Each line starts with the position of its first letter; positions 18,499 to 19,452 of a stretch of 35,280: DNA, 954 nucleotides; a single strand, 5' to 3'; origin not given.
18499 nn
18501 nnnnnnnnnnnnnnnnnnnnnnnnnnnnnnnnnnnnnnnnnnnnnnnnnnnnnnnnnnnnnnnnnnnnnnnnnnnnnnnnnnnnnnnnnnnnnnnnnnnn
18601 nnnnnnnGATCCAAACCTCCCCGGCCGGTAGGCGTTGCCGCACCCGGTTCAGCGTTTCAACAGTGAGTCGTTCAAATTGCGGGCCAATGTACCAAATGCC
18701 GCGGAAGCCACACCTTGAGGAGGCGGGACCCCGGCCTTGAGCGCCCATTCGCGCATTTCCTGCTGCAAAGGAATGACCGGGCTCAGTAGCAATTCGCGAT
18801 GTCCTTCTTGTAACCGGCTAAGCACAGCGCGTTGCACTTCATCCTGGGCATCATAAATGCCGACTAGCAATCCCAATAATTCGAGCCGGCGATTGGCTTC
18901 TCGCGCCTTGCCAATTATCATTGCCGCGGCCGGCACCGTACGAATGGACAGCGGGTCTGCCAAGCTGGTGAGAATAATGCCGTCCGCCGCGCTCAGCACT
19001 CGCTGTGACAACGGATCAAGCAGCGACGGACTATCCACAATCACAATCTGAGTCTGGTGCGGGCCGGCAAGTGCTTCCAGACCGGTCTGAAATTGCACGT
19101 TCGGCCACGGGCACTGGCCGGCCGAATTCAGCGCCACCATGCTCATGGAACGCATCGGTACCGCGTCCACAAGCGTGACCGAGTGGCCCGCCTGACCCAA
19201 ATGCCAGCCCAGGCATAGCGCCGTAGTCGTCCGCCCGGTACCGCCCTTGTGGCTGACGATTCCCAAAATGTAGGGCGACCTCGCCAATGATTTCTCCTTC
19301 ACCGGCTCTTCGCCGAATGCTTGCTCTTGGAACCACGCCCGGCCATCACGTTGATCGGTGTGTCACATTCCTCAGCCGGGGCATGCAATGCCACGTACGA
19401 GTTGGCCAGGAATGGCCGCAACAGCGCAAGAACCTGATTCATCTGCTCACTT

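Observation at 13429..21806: Co-directional cluster: Pro-rich repeat protein - phycobilisome-like globin - V4R/Bet3-like - Walker A K-to-R ParA paralog - ParA::3xWD40 giant - Hsp20 - Rieske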

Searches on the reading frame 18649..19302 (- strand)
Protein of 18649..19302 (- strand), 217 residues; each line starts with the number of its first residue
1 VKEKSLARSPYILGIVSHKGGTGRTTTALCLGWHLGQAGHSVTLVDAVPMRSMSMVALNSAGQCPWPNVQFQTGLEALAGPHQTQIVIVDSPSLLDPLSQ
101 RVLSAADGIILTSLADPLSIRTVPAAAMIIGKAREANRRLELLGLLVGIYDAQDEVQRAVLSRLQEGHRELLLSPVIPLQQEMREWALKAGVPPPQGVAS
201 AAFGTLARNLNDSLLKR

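Call 4: search_protein_families(library=pfam, proteins=[window:18649-19302:-], max_evalue=0.01)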
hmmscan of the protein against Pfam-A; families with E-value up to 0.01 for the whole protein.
window:18649-19302:- (217 aa): 5 families
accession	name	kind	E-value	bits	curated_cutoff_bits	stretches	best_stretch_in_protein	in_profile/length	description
PF01656.29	CbiA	-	1.2e-08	35.4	25.4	1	15-188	3-120/125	CobQ/CobB/MinD/ParA nucleotide binding domain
PF13614.12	AAA_31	-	4.1e-08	33.8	27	1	13-55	4-46/177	AAA domain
PF10609.15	ParA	-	0.00068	19.6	27.1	1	12-47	5-40/246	NUBPL iron-transfer P-loop NTPase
PF06564.18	CBP_BcsQ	-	0.001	19.1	21.3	1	13-50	4-41/234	Cellulose biosynthesis protein BcsQ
PF09140.17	MipZ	-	0.0012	18.6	20.7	0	16-47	6-37/262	ATPase MipZ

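Call 5: search_protein_families(library=ncbifam, proteins=[window:18649-19302:-], max_evalue=0.01)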
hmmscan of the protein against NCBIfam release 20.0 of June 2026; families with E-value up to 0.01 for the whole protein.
window:18649-19302:- (217 aa): 12 families
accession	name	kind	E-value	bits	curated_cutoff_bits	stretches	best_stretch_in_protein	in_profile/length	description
NF041546.1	ParA_partition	equivalog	4.8e-14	52.4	180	1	12-166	1-158/203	ParA family partition ATPase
TIGR03371.1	cellulose_yhjQ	equivalog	1.8e-09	37.4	157.85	1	12-53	3-44/246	cellulose biosynthesis protein BcsQ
TIGR03453.1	partition_RepA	equivalog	3.5e-07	29.4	348.45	1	12-55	106-149/387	plasmid partitioning protein RepA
TIGR01969.1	minD_arch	subfamily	3.8e-07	29.6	201.75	1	12-54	2-45/251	cell division ATPase MinD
TIGR03815.1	CpaE_hom_Actino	equivalog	4.1e-06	26.2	154.45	1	10-50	111-151/340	septum site-determining protein Ssd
NF047398.1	AAA_KGGVGR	domain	4.9e-06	27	90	1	12-47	4-39/190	KGGVGR-motif variant AAA ATPase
TIGR01968.1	minD_bact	equivalog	3.2e-05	23.4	212.9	1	12-48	3-40/261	septum site-determining protein MinD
NF007460.0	PRK10037.1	equivalog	0.00032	20.2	399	1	12-54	3-45/250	cellulose biosynthesis protein BcsQ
NF010443.0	PRK13869.1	subfamily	0.0011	17.9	446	0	12-56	123-167/405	plasmid-partitioning protein RepA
NF053622.1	ATPseBagAMYCTU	equivalog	0.002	17.6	400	1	13-47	9-43/325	ATPase BagA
NF041136.1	MrpORP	equivalog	0.0074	15.6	450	0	13-47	8-42/365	iron-sulfur cluster carrier protein MrpORP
NF010423.0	PRK13849.1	equivalog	0.0085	15.5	313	0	13-66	4-57/231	conjugal transfer ATPase VirC1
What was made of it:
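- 18649..19302 (-): ParA-s (217 aa; an alternative TTG start lies at 19287 after AAGGAG). It is a degenerate ParA/Soj-like ATPase. The signature Lys is kept. The P-loop Lys is replaced by Arg (KGGTGR). The window copy also reads DAVP instead of DxDP. CbiA, AAA_31 and ParA_partition hits (calls 4, 5).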

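Call 30: find_related_loci(query=A2, collection=metagenome_contigs, flank=10000)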
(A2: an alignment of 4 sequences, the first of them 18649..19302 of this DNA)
Query A2 (217 aa) in metagenome_contigs; peptide patterns used: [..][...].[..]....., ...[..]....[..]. (x = any residue, [..] = any of these).
599 stretches matched a pattern (row limit reached: there are more); 317 encode a relative of the query (tblastn E <= 1e-3); the best 80 are kept; 80 distinct loci.
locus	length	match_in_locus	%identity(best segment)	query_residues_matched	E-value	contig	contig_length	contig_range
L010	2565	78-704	58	3-211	4e-76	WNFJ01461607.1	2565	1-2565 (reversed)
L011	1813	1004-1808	57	10-211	7e-76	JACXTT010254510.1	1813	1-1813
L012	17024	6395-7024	56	6-211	3e-68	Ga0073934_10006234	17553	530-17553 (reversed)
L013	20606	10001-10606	54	9-210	8e-68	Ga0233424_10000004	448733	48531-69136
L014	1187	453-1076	51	9-216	3e-72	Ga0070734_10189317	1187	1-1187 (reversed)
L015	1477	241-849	54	9-211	2e-69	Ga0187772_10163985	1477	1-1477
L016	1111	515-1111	54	5-203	1e-65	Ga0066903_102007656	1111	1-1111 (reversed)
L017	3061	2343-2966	52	5-211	2e-61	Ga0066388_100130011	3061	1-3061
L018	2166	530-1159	47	1-210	7e-62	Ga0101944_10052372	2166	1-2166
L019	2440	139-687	47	2-187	7e-53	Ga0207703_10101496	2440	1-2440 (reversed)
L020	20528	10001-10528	48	11-186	4e-50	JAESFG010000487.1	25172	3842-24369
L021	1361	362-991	44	4-212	3e-51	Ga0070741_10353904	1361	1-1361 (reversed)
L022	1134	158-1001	48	3-186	5e-50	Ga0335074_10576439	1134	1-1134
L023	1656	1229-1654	57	10-151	8e-48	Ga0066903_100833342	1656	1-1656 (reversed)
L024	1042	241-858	40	10-214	8e-47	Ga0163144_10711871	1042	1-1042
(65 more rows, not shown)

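Call 37: search_protein_families(library=pfam, proteins=[L013:4187-6298:+, L013:6295-7011:+, L013:7149-7904:+, L013:7901-8581:+, L013:15403-16152:+, L013:2403-4040:-, L013:935-2347:-, L020:4550-5200:+, L013:9144-9818:+], max_evalue=0.01)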
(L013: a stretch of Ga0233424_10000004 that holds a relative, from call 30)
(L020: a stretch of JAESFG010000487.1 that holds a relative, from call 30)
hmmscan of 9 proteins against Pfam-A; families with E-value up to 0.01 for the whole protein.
L013:4187-6298:+ (703 aa): 7 families
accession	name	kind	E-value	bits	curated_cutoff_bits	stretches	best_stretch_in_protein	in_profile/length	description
PF00069.31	Pkinase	-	1.1e-68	231.9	31.7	2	434-629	5-201/263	Protein kinase domain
PF07714.23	PK_Tyr_Ser-Thr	-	3e-44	151.7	23.1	2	433-625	4-205/258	Protein tyrosine and serine/threonine kinase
PF03109.22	ABC1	-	3.8e-08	33.2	22.9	1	499-573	141-214/244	ABC1 atypical kinase-like domain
PF14531.12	Kinase-like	-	7.3e-08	32.4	25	1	535-630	154-256/289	Kinase-like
PF01636.29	APH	-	2.8e-06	27.7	23.2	0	526-573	148-197/239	Phosphotransferase enzyme family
PF01163.29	RIO1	-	0.00011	22.4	22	1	474-580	56-158/187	RIO domain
PF06293.20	Kdo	-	0.00028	20.8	21.3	0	500-563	91-155/207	Lipopolysaccharide kinase (Kdo/WaaP) family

L013:6295-7011:+ (238 aa): 0 families

L013:7149-7904:+ (251 aa): 1 family
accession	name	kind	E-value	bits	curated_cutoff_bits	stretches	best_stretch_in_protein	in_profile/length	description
PF02830.23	V4R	-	1.5e-15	57.4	31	1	161-219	2-60/62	V4R domain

L013:7901-8581:+ (226 aa): 0 families

L013:15403-16152:+ (249 aa): 0 families

L013:2403-4040:- (545 aa): 0 families

L013:935-2347:- (470 aa): 1 family
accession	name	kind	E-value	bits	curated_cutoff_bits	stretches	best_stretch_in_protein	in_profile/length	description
PF02517.21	Rce1-like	-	1.2e-14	54.8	22.4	1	366-460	5-93/93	Type II CAAX prenyl endopeptidase Rce1-like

L020:4550-5200:+ (217 aa): 1 family
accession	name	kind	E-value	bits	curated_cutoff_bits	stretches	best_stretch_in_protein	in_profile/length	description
PF05996.17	Fe_bilin_red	-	2.7e-11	44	31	1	65-187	53-178/228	Ferredoxin-dependent bilin reductase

L013:9144-9818:+ (224 aa): 1 family
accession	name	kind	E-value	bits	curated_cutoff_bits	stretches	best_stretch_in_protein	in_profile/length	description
PF03500.18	Cellsynth_D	-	4.2e-05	24.1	23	1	101-172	40-107/110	Cellulose synthase subunit D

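Call 38: search_protein_families(library=padloc, proteins=[window:18649-19302:-], max_evalue=0.001)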
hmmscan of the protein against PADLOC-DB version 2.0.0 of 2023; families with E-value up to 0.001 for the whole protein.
window:18649-19302:- (217 aa): 1 family
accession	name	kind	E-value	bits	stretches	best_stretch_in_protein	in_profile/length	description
PDLC04559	PDC-M28B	-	1.8e-05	22.1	1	15-46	133-164/438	-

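Call 46: search_solved_structures(query=A2, max_evalue=0.001, show_alignments=2)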
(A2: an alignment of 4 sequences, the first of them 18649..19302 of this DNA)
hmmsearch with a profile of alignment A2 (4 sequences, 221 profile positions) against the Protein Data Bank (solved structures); distinct sequences matched with E-value up to 0.001: 39.
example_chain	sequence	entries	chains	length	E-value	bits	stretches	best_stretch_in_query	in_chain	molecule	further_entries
1wcv_1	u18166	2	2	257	4.7e-22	81.7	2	83-217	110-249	SEGREGATION PROTEIN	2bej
2bek_A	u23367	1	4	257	3.4e-21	78.9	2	83-217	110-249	SEGREGATION PROTEIN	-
4pfs_A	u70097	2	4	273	3.1e-14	56.1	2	82-208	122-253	Cobyrinic Acid a,c-diamide synthase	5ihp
5if9_A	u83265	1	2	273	4.9e-14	55.5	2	82-208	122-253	Cobyrinic Acid a,c-diamide synthase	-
8ray_B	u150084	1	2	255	7.8e-14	54.8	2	84-185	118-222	ParA family protein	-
6iub_A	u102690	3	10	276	1.1e-09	41.2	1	12-53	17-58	SpoOJ regulator (Soj)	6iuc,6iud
8jmj_A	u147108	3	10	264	6.7e-09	38.7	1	12-53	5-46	SpoOJ regulator (Soj)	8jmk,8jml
1ion_A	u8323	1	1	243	1.9e-07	33.9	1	12-52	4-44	PROBABLE CELL DIVISION INHIBITOR MIND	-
7npd_A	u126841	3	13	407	7.6e-07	31.9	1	6-56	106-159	Walker A-type ATPase | AAA family ATPase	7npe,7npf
9nbl_A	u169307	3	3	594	1.8e-06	30.8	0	17-56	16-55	Arsenite transporter ATPase-like protein,arsA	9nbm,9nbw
5j1j_A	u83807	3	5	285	2.3e-06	30.4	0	8-48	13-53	Site-determining protein | Transcriptional antiactivator FleN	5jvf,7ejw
4dzz_A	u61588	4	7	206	2.9e-06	30.1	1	16-137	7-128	Plasmid partitioning protein ParF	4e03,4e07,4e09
5u1g_D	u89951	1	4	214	3.2e-06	29.9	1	16-137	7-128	ParA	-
1g3q_A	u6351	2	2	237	3.6e-06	29.7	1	12-52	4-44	CELL DIVISION INHIBITOR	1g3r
1f48_A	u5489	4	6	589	5.2e-06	29.2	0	11-62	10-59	ARSENITE-TRANSLOCATING ATPASE | ARSENICAL PUMP-DRIVING ATPASE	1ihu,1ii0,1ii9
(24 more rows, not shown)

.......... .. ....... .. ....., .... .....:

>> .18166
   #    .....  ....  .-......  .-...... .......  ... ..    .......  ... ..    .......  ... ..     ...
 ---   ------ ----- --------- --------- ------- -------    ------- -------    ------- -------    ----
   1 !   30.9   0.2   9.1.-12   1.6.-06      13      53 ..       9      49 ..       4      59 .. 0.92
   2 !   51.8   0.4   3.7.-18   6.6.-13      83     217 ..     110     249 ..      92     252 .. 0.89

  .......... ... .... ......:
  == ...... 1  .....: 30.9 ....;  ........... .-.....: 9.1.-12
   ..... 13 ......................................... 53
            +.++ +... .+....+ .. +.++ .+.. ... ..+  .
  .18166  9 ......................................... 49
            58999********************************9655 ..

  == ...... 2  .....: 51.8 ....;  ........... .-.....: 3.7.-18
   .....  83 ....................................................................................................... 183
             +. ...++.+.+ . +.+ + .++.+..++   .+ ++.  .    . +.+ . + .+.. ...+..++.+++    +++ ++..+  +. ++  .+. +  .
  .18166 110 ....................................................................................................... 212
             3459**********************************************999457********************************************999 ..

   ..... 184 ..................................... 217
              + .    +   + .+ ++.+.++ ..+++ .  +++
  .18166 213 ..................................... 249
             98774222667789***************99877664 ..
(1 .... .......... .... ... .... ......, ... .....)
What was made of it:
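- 18649..19302 (-): The best PDB match is T. thermophilus Soj 1wcv (call 46).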
